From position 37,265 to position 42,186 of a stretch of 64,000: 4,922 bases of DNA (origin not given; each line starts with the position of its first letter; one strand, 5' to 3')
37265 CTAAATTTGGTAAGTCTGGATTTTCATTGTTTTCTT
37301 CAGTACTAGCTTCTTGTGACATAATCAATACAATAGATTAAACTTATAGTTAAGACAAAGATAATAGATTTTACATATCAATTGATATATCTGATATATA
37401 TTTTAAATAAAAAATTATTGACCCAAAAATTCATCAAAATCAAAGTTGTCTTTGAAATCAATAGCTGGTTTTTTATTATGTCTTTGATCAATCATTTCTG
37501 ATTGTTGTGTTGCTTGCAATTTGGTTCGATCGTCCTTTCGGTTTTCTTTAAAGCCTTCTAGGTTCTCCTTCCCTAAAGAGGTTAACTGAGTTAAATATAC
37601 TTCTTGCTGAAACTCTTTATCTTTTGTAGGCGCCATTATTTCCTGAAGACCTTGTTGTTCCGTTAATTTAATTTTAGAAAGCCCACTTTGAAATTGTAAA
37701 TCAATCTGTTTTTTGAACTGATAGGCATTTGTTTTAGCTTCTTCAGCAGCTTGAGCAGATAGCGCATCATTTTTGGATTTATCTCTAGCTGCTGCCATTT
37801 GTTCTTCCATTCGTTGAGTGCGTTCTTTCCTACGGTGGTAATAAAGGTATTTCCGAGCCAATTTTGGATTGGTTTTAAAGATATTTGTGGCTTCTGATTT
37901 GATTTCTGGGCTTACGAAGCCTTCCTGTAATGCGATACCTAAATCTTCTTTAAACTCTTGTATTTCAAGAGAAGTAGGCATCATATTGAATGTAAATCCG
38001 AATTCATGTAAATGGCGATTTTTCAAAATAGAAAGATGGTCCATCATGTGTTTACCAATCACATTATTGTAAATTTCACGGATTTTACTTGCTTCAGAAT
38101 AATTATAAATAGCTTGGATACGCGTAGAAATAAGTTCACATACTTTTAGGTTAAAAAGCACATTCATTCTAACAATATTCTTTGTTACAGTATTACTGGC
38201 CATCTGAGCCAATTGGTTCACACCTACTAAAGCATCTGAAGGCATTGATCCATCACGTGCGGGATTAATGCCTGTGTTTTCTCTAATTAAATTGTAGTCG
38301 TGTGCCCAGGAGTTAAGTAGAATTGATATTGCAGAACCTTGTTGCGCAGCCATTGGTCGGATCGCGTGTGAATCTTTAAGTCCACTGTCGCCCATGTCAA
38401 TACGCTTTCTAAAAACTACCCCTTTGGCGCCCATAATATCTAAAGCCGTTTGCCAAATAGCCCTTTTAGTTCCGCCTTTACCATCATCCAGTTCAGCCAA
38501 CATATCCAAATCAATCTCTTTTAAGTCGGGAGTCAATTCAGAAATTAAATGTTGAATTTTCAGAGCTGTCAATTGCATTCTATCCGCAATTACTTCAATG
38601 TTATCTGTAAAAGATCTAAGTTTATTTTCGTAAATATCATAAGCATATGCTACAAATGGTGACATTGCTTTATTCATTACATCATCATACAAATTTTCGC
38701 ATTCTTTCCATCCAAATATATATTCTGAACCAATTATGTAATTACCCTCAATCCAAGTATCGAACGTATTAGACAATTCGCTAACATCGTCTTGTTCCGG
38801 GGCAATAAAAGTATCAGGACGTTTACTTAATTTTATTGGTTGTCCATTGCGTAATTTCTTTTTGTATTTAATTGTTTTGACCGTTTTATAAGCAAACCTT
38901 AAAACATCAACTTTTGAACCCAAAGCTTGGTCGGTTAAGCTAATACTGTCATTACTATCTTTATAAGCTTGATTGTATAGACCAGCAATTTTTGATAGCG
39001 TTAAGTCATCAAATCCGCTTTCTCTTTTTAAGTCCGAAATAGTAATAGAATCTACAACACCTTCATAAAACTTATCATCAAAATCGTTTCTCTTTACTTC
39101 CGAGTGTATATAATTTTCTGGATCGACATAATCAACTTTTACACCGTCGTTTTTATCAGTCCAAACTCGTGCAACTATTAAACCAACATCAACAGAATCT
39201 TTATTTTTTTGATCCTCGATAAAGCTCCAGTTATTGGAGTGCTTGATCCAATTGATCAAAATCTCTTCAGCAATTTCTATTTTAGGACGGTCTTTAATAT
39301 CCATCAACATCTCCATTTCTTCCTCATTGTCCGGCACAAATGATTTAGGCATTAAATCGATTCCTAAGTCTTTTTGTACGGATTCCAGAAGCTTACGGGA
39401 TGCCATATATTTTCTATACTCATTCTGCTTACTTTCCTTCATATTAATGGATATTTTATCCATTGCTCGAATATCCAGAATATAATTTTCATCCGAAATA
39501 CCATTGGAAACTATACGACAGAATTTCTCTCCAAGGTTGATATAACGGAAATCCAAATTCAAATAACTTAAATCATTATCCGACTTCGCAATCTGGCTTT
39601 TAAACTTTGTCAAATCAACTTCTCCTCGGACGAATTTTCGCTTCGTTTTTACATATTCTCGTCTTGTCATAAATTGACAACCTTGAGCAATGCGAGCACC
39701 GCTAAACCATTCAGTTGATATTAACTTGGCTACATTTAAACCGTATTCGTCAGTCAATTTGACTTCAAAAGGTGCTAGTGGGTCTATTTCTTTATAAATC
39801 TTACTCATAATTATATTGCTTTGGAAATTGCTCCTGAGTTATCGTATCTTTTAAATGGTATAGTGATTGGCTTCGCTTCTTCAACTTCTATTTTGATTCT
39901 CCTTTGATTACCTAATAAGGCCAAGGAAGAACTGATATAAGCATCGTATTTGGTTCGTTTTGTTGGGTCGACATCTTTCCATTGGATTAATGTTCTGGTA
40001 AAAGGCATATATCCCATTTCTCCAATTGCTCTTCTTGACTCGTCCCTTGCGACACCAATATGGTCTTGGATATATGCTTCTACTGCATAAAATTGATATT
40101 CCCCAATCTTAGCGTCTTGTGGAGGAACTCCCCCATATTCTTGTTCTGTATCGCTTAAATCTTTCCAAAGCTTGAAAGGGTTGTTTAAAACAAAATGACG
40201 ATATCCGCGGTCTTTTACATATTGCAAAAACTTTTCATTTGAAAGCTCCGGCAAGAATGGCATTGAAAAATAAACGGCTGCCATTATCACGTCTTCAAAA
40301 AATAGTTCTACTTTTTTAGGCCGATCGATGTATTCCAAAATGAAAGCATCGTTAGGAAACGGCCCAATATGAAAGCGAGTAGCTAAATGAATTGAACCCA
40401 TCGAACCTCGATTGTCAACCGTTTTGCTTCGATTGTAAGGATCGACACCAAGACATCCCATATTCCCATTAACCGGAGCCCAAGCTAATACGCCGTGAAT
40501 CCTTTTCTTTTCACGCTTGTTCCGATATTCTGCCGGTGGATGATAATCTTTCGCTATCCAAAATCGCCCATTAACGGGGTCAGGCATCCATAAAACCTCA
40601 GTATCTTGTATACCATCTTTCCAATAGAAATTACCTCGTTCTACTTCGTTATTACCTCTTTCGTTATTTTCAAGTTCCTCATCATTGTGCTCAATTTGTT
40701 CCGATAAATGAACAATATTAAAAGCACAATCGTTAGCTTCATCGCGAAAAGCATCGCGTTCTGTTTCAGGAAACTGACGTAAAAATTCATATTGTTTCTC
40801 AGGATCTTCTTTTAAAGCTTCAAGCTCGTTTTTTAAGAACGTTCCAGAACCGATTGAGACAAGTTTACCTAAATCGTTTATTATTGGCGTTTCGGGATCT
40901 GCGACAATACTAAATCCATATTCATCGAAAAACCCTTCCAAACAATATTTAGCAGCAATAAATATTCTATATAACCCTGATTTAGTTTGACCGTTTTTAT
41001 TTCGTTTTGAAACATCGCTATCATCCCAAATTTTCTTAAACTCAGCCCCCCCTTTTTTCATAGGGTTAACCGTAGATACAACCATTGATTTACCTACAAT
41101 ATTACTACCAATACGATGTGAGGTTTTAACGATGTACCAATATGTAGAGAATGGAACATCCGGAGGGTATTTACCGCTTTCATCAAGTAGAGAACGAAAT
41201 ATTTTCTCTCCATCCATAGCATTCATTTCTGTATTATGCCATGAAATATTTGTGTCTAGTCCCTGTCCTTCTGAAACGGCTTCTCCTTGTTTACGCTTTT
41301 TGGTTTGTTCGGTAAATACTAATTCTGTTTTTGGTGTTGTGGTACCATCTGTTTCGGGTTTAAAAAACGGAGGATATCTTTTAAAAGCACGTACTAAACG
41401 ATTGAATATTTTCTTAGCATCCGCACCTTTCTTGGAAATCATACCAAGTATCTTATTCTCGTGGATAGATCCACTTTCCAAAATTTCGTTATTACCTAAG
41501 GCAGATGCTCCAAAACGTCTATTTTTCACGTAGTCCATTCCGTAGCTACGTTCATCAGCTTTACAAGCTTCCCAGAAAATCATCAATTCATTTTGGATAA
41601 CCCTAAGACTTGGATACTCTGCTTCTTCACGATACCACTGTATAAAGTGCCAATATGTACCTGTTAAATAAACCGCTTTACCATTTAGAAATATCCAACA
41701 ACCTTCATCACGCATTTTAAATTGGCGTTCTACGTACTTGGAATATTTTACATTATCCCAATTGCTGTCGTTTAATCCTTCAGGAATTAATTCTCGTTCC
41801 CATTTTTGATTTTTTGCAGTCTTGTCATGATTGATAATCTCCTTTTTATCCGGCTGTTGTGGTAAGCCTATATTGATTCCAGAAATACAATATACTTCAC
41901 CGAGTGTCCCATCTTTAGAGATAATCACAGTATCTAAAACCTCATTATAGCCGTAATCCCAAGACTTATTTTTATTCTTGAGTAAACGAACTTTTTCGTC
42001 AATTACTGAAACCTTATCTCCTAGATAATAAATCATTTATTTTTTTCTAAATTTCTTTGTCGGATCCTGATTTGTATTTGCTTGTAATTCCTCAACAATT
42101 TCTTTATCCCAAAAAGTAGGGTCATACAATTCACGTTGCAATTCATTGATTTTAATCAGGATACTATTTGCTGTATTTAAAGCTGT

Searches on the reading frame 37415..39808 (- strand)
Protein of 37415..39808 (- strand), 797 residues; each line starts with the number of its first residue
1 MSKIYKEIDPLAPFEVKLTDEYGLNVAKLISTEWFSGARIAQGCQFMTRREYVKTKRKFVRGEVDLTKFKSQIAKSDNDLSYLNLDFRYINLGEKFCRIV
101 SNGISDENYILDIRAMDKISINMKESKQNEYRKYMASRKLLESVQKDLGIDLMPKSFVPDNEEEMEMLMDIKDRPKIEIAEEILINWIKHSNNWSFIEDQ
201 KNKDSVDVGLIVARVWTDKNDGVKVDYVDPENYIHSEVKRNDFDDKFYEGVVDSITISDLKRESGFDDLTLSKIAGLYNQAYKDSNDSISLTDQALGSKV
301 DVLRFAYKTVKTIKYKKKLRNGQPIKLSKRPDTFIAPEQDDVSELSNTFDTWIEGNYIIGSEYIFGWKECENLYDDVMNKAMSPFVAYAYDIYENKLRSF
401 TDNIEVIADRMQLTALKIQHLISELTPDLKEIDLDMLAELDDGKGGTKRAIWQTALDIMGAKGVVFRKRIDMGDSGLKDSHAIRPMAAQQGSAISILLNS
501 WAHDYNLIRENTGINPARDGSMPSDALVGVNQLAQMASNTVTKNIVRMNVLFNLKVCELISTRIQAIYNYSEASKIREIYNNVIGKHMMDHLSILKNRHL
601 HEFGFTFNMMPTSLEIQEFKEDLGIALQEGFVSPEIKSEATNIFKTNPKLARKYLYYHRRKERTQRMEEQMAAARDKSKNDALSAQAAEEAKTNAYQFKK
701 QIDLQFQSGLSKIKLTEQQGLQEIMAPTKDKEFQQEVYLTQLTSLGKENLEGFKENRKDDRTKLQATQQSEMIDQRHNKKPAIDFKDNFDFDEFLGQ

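Call 10: search_protein_families(library=pfam, proteins=[window:37415-39808:-], max_evalue=0.001)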
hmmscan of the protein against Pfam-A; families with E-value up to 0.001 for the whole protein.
window:37415-39808:- (797 aa): 0 families

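Call 14: search_protein_families(library=phrogs, proteins=[window:37415-39808:-], max_evalue=0.001)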
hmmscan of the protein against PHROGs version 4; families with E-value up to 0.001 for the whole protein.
window:37415-39808:- (797 aa): 1 family
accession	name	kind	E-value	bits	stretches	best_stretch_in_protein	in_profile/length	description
phrog_6547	-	head and packaging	2.2e-196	655.5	1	8-789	10-823/827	portal protein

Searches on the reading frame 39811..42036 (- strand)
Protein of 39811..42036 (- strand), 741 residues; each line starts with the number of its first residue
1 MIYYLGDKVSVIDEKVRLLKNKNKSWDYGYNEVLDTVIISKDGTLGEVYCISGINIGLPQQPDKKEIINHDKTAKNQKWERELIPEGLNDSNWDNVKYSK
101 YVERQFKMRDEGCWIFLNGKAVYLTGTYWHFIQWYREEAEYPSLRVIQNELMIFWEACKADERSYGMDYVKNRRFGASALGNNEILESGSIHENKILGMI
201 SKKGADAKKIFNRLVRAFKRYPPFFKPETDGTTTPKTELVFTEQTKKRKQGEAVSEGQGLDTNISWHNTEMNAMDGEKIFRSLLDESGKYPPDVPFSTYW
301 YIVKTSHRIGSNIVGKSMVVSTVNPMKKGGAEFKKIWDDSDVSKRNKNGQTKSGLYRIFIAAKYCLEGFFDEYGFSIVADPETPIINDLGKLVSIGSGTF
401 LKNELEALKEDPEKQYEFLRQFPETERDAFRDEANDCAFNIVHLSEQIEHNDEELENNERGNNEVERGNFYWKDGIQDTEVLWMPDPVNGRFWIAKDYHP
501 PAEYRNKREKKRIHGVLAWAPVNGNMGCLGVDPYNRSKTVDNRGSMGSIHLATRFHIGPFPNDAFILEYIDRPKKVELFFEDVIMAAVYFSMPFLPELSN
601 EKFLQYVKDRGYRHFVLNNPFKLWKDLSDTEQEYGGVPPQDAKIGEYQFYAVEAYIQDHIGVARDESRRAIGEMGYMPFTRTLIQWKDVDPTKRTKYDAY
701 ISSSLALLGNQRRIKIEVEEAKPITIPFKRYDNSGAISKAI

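Call 10: search_protein_families(library=pfam, proteins=[window:39811-42036:-], max_evalue=0.001)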
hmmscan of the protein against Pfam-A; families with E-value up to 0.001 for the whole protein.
window:39811-42036:- (741 aa): 0 families

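Call 14: search_protein_families(library=phrogs, proteins=[window:39811-42036:-], max_evalue=0.001)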
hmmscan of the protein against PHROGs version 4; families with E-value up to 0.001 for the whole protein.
window:39811-42036:- (741 aa): 1 family
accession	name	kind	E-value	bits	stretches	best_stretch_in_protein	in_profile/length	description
phrog_6681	-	head and packaging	4.4e-225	750.4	1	23-740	11-754/758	terminase large subunit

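Call 16: search_dna_similar(query=window:39811-42036:-, collection=phages, mode=protein, max_rows=25)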
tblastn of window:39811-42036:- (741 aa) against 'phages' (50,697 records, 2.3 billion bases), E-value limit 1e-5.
Records with a match: 87; places in all: 87; records where one place covers at least 80% of the query: 87.
Best place of each record, by identity: 60-80% 8; <60% 79.
By first word of the organism name: Flavobacterium 68; Cellulophaga 15; Tenacibaculum 2; Caudoviricetes 1; Maribacter 1.
By host as written in the record: Flavobacterium sp. BAL314 68; Cellulophaga sp. HaHa_2_95 4; Cellulophaga baltica #18 2; Cellulophaga baltica NN016046 2; Cellulophaga baltica #19 2; Cellulophaga baltica #13 2; Tenacibaculum sp. AHE14PA 2; Cellulophaga baltica NN016038 2; and 3 more.
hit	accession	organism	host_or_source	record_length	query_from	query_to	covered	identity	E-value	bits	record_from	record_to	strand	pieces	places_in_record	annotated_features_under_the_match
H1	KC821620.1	Cellulophaga phage phi18:3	Cellulophaga baltica #18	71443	1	741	100%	60.4%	0e+0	917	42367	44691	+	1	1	hypothetical protein (x2)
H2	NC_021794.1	Cellulophaga phage phi18:3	Cellulophaga baltica #18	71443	1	741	100%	60.4%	0e+0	917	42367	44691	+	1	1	terminase large subunit | hypothetical protein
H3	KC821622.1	Cellulophaga phage phi46:3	Cellulophaga baltica NN016046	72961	1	741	100%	60.4%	0e+0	917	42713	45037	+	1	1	hypothetical protein (x2)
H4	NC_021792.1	Cellulophaga phage phi46:3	Cellulophaga baltica NN016046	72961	1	741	100%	60.4%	0e+0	917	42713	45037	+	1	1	terminase large subunit | hypothetical protein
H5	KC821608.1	Cellulophaga phage phi19:3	Cellulophaga baltica #19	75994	1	741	100%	60.2%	0e+0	912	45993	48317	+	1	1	hypothetical protein (x2)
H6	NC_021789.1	Cellulophaga phage phi19:3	Cellulophaga baltica #19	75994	1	741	100%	60.2%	0e+0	912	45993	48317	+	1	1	terminase large subunit | hypothetical protein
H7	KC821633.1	Cellulophaga phage phi13:2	Cellulophaga baltica #13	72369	1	741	100%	60.2%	0e+0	912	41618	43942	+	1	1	hypothetical protein (x2)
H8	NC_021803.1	Cellulophaga phage phi13:2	Cellulophaga baltica #13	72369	1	741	100%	60.2%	0e+0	912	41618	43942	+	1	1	terminase large subunit | hypothetical protein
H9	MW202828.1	Caudoviricetes sp.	Manatee Spring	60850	12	741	99%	40.9%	2e-169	546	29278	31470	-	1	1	terminase large subunit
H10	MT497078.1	Flavobacterium phage vB_FspP_elemoE_10-3D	Flavobacterium sp. BAL314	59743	20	732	96%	36.1%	7e-120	402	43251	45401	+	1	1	hypothetical protein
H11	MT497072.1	Flavobacterium phage vB_FspP_elemoE_6-9C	Flavobacterium sp. BAL314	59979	20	732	96%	36.1%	7e-120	402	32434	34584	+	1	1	hypothetical protein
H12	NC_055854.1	Flavobacterium phage vB_FspP_elemoE_6-9C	Flavobacterium sp. BAL314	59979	20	732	96%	36.1%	7e-120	402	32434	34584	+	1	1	terminase large subunit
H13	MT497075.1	Flavobacterium phage vB_FspP_elemoA_1-9A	Flavobacterium sp. BAL314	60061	20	732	96%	36.1%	7e-120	402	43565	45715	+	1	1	hypothetical protein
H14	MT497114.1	Flavobacterium phage vB_FspP_elemoA_7-3A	Flavobacterium sp. BAL314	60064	20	732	96%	36.1%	7e-120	402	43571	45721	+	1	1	hypothetical protein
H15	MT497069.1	Flavobacterium phage vB_FspP_elemoA_15-9B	Flavobacterium sp. BAL314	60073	20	732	96%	36.1%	7e-120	402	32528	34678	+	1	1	hypothetical protein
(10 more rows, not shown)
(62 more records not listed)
